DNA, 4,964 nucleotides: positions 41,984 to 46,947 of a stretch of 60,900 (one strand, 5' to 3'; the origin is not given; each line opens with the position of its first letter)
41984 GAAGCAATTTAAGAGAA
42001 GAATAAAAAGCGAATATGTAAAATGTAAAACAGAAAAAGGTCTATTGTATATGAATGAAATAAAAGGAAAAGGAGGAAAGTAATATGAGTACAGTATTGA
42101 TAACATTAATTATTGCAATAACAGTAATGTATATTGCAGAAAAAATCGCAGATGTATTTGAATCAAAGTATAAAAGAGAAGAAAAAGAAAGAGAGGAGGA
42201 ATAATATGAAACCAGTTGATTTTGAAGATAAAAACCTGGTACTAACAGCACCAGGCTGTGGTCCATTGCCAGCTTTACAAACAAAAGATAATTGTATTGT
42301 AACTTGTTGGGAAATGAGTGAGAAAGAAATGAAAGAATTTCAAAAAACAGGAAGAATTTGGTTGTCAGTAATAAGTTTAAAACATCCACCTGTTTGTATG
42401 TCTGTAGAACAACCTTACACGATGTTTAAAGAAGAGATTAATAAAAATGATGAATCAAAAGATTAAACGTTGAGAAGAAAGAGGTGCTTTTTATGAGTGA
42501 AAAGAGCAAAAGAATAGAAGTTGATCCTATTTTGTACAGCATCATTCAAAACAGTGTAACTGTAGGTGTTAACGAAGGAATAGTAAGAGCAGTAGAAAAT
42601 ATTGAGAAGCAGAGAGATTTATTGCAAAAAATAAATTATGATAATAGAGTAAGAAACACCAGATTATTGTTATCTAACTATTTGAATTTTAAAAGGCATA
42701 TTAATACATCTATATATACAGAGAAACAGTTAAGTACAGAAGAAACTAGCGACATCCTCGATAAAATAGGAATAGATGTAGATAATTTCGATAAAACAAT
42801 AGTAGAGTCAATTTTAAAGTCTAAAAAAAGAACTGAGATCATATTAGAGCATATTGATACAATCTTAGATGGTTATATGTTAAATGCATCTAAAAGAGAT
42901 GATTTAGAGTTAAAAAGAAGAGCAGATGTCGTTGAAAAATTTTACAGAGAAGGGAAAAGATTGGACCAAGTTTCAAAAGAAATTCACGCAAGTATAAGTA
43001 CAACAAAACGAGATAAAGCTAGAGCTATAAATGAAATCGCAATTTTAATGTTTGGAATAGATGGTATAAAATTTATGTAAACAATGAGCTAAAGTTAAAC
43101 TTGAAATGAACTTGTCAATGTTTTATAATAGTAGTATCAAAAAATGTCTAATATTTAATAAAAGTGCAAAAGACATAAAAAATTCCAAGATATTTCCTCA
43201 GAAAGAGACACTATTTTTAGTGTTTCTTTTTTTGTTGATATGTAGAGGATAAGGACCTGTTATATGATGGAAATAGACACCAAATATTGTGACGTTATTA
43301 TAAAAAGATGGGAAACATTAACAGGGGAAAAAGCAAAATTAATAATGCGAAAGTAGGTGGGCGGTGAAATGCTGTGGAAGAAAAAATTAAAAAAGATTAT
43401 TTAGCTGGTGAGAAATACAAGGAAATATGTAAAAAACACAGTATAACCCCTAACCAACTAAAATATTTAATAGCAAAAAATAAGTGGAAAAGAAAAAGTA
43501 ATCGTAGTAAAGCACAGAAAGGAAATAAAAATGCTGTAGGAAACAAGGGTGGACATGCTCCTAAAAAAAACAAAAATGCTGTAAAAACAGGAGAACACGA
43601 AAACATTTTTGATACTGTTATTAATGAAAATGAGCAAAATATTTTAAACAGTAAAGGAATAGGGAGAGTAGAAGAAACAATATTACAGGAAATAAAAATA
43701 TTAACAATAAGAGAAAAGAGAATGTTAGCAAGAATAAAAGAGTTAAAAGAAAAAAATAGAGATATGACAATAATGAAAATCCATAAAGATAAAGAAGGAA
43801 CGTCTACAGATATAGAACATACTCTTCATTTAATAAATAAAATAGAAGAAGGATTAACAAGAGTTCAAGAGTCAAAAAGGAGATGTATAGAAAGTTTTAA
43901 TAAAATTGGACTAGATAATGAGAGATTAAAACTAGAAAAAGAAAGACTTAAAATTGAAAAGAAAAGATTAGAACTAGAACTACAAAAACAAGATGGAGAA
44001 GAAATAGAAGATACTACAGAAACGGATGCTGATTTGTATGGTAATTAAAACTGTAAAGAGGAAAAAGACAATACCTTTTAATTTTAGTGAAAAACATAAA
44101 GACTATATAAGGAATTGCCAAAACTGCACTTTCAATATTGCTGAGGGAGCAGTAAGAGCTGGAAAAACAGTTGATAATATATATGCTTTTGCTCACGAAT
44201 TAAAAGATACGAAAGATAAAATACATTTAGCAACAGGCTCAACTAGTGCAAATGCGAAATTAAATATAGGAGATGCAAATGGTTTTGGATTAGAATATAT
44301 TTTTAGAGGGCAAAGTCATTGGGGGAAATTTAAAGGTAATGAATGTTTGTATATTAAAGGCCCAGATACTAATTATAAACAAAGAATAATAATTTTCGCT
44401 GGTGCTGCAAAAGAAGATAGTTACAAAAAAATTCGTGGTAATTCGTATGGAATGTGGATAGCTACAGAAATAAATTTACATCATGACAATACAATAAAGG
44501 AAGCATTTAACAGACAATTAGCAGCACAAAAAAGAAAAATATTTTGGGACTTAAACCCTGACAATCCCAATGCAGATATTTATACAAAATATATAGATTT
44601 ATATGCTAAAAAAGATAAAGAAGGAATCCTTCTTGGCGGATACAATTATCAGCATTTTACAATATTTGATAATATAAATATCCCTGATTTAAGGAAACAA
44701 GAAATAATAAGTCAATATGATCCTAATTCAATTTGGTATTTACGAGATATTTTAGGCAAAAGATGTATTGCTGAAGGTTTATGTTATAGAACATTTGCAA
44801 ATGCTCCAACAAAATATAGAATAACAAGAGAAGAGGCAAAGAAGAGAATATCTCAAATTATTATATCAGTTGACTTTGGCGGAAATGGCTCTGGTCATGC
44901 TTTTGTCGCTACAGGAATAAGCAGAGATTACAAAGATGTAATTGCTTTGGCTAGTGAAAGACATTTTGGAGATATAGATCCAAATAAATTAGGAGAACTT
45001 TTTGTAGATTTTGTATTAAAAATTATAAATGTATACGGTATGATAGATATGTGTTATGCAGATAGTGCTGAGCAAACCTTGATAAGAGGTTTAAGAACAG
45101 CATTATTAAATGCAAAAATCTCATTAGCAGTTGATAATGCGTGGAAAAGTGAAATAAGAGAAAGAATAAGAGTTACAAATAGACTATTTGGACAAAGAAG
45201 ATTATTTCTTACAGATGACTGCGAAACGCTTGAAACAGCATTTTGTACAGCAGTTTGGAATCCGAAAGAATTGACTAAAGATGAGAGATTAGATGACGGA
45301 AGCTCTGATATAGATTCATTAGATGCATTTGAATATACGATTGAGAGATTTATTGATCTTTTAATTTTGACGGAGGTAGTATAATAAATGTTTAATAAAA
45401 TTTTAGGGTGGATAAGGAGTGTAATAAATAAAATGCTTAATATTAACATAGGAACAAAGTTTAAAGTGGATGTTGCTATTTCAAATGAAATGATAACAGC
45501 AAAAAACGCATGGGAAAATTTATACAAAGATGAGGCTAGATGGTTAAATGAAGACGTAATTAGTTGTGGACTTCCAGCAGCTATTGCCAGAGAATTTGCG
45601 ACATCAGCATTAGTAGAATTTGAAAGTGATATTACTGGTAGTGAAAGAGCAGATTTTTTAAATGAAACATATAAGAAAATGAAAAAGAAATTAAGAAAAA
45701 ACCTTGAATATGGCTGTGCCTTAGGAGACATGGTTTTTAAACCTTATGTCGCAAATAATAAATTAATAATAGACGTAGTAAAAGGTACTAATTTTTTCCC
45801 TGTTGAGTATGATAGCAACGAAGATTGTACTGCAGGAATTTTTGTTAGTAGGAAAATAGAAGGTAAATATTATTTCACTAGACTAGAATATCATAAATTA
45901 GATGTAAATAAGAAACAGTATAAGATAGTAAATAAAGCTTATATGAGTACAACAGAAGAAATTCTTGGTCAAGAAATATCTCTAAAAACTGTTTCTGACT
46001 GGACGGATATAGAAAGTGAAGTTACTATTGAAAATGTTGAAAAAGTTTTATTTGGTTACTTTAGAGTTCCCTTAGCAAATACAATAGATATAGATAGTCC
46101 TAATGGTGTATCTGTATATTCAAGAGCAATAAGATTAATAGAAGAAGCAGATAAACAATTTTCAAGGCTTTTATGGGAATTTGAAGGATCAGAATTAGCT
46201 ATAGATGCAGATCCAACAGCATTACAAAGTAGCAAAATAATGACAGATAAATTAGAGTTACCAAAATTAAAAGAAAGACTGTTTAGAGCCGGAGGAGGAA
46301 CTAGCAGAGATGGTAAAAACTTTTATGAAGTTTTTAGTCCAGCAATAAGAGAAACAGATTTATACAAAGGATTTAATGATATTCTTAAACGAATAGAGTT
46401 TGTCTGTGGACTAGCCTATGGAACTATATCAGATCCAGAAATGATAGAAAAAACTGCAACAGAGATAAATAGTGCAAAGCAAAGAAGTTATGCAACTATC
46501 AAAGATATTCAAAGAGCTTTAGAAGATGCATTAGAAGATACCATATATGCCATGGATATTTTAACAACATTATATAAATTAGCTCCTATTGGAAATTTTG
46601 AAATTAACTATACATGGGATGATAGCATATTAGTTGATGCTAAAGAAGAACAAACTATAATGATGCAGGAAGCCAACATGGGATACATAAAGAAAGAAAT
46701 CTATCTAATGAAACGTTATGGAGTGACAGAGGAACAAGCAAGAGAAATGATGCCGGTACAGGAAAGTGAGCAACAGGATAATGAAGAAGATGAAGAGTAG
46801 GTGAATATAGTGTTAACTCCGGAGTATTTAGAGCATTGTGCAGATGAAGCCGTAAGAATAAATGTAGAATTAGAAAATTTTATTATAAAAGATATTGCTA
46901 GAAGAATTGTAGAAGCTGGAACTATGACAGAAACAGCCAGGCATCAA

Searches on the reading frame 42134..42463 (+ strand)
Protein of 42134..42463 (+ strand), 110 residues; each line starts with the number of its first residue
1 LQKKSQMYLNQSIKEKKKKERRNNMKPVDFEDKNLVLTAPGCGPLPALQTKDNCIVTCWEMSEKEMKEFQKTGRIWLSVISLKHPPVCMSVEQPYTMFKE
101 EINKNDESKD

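Call 43: search_protein_families(library=phrogs, proteins=[window:42134-42463:+], max_evalue=0.001)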
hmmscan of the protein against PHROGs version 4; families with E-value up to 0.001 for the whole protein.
window:42134-42463:+ (110 aa): 2 families
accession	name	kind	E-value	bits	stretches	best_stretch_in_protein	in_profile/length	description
phrog_25433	-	unknown function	0.00015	22.6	1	54-95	167-208/210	-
phrog_34105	-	unknown function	0.00019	22.7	0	53-93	72-112/120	-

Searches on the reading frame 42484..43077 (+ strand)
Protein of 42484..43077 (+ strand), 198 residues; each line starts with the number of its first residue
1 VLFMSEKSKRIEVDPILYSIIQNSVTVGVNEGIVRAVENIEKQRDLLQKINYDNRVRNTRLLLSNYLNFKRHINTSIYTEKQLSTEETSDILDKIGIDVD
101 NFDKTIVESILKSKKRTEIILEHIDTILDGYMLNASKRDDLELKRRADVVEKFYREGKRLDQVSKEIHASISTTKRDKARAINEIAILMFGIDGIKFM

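Call 43: search_protein_families(library=phrogs, proteins=[window:42484-43077:+], max_evalue=0.001)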
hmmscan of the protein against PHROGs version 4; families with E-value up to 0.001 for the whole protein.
window:42484-43077:+ (198 aa): 2 families
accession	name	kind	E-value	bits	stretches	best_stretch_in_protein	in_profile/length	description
phrog_1558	-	unknown function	1.5e-37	130.2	1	29-197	14-176/178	-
phrog_36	-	transcription regulation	0.00014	22.5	1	51-192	48-190/220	transcriptional regulator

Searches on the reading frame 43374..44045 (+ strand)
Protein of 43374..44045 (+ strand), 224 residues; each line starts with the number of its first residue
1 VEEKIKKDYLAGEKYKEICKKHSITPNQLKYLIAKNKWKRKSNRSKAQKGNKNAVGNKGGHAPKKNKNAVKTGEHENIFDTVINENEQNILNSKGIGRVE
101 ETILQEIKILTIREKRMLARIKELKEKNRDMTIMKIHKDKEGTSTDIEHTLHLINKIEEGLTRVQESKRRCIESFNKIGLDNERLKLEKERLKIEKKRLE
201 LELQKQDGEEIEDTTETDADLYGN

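Call 43: search_protein_families(library=phrogs, proteins=[window:43374-44045:+], max_evalue=0.001)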
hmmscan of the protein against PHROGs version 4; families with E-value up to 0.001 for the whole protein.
window:43374-44045:+ (224 aa): 3 families
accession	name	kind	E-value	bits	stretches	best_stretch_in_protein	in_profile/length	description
phrog_1889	-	head and packaging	5.4e-39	135.4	1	3-216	10-265/276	terminase small subunit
phrog_509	-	head and packaging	4e-17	63.5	1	2-218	11-230/238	terminase small subunit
phrog_4481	-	unknown function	8.8e-06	26.3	1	3-42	31-70/196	-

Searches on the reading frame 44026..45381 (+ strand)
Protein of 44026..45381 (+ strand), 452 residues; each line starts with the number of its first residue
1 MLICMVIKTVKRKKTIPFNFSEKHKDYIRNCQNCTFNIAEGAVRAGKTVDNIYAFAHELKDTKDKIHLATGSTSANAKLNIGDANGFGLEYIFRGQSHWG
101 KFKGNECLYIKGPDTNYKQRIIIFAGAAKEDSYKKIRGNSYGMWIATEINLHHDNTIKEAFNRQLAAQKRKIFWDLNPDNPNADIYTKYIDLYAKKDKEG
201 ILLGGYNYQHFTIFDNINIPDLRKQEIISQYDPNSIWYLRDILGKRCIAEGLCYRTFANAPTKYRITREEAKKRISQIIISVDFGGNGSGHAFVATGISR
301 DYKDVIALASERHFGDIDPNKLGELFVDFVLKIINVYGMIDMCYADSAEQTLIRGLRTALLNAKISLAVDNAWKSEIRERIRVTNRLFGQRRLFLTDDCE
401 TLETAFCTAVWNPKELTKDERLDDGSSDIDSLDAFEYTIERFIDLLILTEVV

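Call 43: search_protein_families(library=phrogs, proteins=[window:44026-45381:+], max_evalue=0.001)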
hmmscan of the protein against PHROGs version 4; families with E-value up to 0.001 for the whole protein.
window:44026-45381:+ (452 aa): 2 families
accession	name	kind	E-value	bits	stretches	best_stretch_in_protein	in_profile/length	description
phrog_2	-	head and packaging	3.7e-29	103.1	1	13-441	260-591/807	terminase large subunit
phrog_29775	-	unknown function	3.3e-16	60.6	1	44-232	4-178/212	-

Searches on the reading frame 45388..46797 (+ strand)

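Call 43: search_protein_families(library=phrogs, proteins=[window:45388-46797:+], max_evalue=0.001)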
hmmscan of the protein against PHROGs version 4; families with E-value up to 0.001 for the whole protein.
window:45388-46797:+ (470 aa): 1 family
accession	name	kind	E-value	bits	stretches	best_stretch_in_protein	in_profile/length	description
phrog_533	-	head and packaging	4.6e-121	405.7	1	1-467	1-485/495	portal protein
